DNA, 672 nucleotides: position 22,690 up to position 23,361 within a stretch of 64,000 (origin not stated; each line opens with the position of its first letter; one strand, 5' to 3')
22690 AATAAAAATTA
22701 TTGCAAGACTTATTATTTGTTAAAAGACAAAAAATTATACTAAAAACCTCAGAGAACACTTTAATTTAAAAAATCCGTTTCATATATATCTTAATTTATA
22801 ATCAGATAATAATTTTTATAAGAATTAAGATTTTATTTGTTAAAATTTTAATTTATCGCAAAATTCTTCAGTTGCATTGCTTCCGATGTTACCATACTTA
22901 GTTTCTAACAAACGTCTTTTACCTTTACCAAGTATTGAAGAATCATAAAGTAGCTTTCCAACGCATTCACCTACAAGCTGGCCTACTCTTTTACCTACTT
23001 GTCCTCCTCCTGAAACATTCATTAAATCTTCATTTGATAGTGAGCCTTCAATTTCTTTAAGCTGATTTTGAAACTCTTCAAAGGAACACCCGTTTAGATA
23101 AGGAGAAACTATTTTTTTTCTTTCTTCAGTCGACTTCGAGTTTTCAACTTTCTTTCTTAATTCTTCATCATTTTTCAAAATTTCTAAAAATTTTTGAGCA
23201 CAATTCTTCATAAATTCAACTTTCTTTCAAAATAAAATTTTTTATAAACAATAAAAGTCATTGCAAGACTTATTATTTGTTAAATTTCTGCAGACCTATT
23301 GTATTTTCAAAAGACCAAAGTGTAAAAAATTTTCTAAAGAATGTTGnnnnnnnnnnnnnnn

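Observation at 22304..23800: Three tandem genes encoding Nif11-like-leader, double-glycine precursor peptides with hypervariable cores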

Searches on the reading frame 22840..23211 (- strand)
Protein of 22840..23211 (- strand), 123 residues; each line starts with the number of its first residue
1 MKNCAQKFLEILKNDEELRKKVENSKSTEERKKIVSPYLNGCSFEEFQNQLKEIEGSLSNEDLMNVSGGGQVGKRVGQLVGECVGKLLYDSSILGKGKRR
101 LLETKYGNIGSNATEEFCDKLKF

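Call 3: search_protein_families(library=ncbifam, proteins=[window:22840-23211:-], max_evalue=10)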
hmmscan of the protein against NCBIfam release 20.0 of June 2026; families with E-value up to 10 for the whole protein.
window:22840-23211:- (123 aa): 7 families
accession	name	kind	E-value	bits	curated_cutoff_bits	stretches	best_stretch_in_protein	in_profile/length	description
TIGR03798.1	leader_Nif11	subfamily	9.2e-06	25.8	32.3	1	5-69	6-68/68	Nif11-like leader peptide family RiPP precursor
NF038035.1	lactGalph_entA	subfamily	0.0087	16.1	37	1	58-82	1-25/35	lactococcin G-alpha/enterocin 1071A family bacteriocin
NF038034.1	lactGbeta_entB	subfamily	0.063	13.5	37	1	58-74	1-17/38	lactococcin G-beta/enterocin 1071B family bacteriocin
TIGR02526.1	eut_PduT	equivalog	0.066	12.9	250.3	1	3-53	37-87/182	ethanolamine utilization microcompartment shell protein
NF033543.2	transpos_IS256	equivalog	0.12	11.4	150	1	18-60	52-95/338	IS256 family transposase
TIGR03949.1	bact_IIb_cerein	subfamily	0.2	11.5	21.5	1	58-70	4-16/45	class IIb bacteriocin, lactobin A/cerein 7B family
TIGR01847.1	bacteriocin_sig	domain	0.66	10.9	15.7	1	58-69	4-15/15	bacteriocin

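Call 4: search_protein_families(library=pfam, proteins=[window:22840-23211:-], max_evalue=10)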
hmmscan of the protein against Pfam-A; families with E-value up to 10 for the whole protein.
window:22840-23211:- (123 aa): 2 families
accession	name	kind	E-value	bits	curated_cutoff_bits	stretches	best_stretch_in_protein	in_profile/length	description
PF07862.16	Nif11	-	3.6e-05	24.4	23.8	1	5-35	6-36/48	Nif11 domain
PF12108.13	SF3a60_bindingd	-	0.1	13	22.3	1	44-54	8-18/27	Splicing factor SF3a60 binding domain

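Call 9: find_homologous_proteins(query=window:22840-23211:-, max_evalue=0.001)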
Query window:22840-23211:- (123 aa): 3 proteins with E <= 0.001 among 41 candidates.
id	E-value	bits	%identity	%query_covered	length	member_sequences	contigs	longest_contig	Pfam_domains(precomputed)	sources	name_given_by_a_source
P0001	1.8e-72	259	100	100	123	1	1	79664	-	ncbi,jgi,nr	ncbi:MAG: hypothetical protein LBT82_03335 [Oscillospiraceae bacterium]|jgi:hypothetical protein|nr:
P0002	8.2e-37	144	61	100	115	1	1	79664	-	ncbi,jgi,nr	ncbi:MAG: hypothetical protein LBT82_03330 [Oscillospiraceae bacterium]|jgi:hypothetical protein|nr:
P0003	4.9e-35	138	62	100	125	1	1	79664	-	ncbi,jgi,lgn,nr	ncbi:MAG: hypothetical protein LBT82_03340 [Oscillospiraceae bacterium]|jgi:hypothetical protein|nr:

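Call 25: search_protein_families(library=ncbifam, alignment_id=A3, max_evalue=0.001)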
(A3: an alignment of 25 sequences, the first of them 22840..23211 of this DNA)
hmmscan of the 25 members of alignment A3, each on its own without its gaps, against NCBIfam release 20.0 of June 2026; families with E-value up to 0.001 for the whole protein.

A. member 1, window:22840-23211:- (123 aa): 1 family
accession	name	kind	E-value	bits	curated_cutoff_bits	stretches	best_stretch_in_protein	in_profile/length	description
TIGR03798.1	leader_Nif11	subfamily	9.2e-06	25.8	32.3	1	5-69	6-68/68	Nif11-like leader peptide family RiPP precursor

B. families by the number of members that match (of 25 scanned): 4 families
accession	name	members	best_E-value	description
TIGR03798.1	leader_Nif11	18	2.6e-19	Nif11-like leader peptide family RiPP precursor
NF038034.1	lactGbeta_entB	1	4.6e-06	lactococcin G-beta/enterocin 1071B family bacteriocin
NF038035.1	lactGalph_entA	1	6.7e-05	lactococcin G-alpha/enterocin 1071A family bacteriocin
TIGR03949.1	bact_IIb_cerein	1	0.00042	class IIb bacteriocin, lactobin A/cerein 7B family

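Call 29: list_cluster_members(proteins=[P0001, P0005, P0013, P0016, P0017, P0006, P0008, P0028])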
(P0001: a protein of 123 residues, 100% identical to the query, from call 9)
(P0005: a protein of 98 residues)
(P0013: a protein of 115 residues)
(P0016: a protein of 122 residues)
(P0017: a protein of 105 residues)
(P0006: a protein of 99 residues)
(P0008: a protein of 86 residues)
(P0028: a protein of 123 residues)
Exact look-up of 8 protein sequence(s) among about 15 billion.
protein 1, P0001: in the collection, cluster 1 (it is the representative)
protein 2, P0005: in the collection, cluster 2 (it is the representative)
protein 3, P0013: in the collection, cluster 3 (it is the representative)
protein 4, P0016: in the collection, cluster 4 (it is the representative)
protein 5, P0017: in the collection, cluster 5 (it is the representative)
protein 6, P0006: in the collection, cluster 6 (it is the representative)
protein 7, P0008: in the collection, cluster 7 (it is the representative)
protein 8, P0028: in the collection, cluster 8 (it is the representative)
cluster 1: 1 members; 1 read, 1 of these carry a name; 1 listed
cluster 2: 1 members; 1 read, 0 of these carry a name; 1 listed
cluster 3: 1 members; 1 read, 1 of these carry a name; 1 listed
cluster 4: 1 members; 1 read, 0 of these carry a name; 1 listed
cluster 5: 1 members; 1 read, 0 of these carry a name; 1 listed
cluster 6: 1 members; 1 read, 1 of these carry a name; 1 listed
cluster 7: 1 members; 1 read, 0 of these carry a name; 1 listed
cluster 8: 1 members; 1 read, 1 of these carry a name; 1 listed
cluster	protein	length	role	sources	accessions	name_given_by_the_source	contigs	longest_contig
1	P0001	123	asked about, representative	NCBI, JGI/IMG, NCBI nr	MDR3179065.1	MAG: hypothetical protein LBT82_03335 [Oscillospiraceae bacterium] | hypothetical protein | hypothetical protein [Oscillospiraceae bacterium]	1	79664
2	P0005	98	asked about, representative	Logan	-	-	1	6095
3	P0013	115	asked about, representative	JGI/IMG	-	acetylglutamate kinase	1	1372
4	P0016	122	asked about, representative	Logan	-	-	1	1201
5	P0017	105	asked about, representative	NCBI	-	-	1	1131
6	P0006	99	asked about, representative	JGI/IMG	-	predicted ribosomally synthesized peptide with nif11-like leader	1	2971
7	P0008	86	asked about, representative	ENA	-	-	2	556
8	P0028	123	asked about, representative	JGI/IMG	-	hypothetical protein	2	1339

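Call 44: predict_structure(alignment_id=A3)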
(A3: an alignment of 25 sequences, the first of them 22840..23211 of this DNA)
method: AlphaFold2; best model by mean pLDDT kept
length: 123 residues; sequences in the alignment: 25
mean_pLDDT: 66.6   pTM: 0.48
mean pLDDT of the five models: 66.6, 66.3, 59.1, 56.9, 56.5
residues with pLDDT >= 90: 15; 70-90: 43; 50-70: 28; < 50: 37
segments of 3 or more residues with pLDDT < 50: 67-70, 93-123
pLDDT, mean of each block of 10 residues (from residue 1): 81 90 88 89 87 70 49 58 68 47 41 40 36
secondary structure, 60 per line:
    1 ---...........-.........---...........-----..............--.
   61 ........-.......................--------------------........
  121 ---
elements in order: H4-14 H16-24 H28-38 H44-57 H60-68 H70-92 H113-120

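Call 48: fold_search(model_id=the predicted structure, library=pdb)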
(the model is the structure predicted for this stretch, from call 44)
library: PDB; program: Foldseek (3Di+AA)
matches with E <= 10: 64; with E <= 0.001: 0
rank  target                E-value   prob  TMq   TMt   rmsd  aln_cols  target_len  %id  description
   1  9k4q_C                1.8e+00  0.09  0.22  0.27  12.1       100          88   20  Crystal structure of designed zinc-induced homodimer C2-Zn1-HEHE-2 (released 2025-10-22)
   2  4z2e_B                2.4e+00  0.10  0.22  0.07  16.9       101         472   14  Quinolone(Trovafloxacin)-DNA cleavage complex of gyrase from S. pneumoniae (released 2016-09-14)
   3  9n22_K                2.9e+00  0.15  0.33  0.19  14.3       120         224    9  Y20S (Sec18-Sec17-Sec9-Sso1-Snc1) EDTA - Class 2 (released 2025-10-01)
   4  9cro_I                3.3e+00  0.12  0.28  0.28  15.4       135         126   10  Post-targeting aCascade Type IA CRISPR-Cas Surveillance Complexes (released 2025-08-13)
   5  5wd8_B                3.5e+00  0.16  0.29  0.37   6.8        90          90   16  Crystal structure of Legionella pneumophila effector lpg2328 (released 2017-11-29)
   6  7q83_B                3.7e+00  0.16  0.32  0.27  10.9        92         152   10  Crystal structure of S. cerevisiae Sso2 in complex with the pleckstrin homology domain of Sec3 (released 2022-08-31)
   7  9l2d_E                3.7e+00  0.12  0.29  0.08  12.1        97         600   12  Structure of SARM1 bound to M1 in the intermediate state 1 (released 2025-03-12)
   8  9l2d_F                4.3e+00  0.11  0.29  0.08  12.2        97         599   12  Structure of SARM1 bound to M1 in the intermediate state 1 (released 2025-03-12)
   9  5a7d_P                4.5e+00  0.08  0.24  0.12  10.8        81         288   17  Tetrameric assembly of LGN with Inscuteable (released 2016-08-03)
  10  9crp_H                4.8e+00  0.10  0.28  0.27  13.8       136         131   10  Post-targeting aCascade Type IA CRISPR-Cas Surveillance Complexes (released 2025-08-13)
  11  9crq_L                4.8e+00  0.10  0.28  0.26  13.8       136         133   10  Post-targeting aCascade Type IA CRISPR-Cas Surveillance Complexes (released 2025-08-13)
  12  8eox_A                4.8e+00  0.05  0.23  0.19  14.2       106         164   16  Precisely patterned nanofibers made from extendable protein multiplexes (released 2023-08-16)
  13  5wd9                  5.0e+00  0.12  0.28  0.37   6.8        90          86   14  Crystal structure of Legionella pneumophila effector lpg2328 (released 2017-11-29)
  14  7xyt_D                5.0e+00  0.11  0.29  0.16  11.1        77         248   13  Crystal structure of ZER1 bound to AFLH degron (released 2022-12-28)
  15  9a5b_A                5.0e+00  0.08  0.26  0.12  13.9       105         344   20  Integrative model of SYFA-SYFB by crosslinking MS and deep learning (released 2024-09-18)
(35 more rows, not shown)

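Call 97: find_encoding_contigs(protein=P0003, flank=10000, max_places=4)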
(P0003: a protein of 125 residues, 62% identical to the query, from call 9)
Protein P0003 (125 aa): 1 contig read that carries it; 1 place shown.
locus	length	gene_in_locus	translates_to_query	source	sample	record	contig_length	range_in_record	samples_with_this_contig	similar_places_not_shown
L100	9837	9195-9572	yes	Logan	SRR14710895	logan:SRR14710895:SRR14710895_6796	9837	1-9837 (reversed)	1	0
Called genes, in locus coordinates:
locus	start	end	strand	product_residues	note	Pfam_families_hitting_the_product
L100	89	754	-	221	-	PF04542:Sigma70_r2, PF04545:Sigma70_r4 (weak)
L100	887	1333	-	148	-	PF13581:HATPase_c_2, PF02518:HATPase_c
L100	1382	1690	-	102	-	PF01740:STAS, PF13466:STAS_2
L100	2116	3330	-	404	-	PF01098:FTSW_RODA_SPOVE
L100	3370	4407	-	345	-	PF10555:MraY_sig1 (weak), PF00953:Glycos_transf_4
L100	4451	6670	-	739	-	PF03717:PBP_dimer, PF00905:Transpeptidase, PF03793:PASTA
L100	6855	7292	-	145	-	-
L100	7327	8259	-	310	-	PF01795:Methyltransf_5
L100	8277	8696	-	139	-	PF02381:MraZ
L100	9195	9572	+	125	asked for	-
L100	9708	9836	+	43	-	?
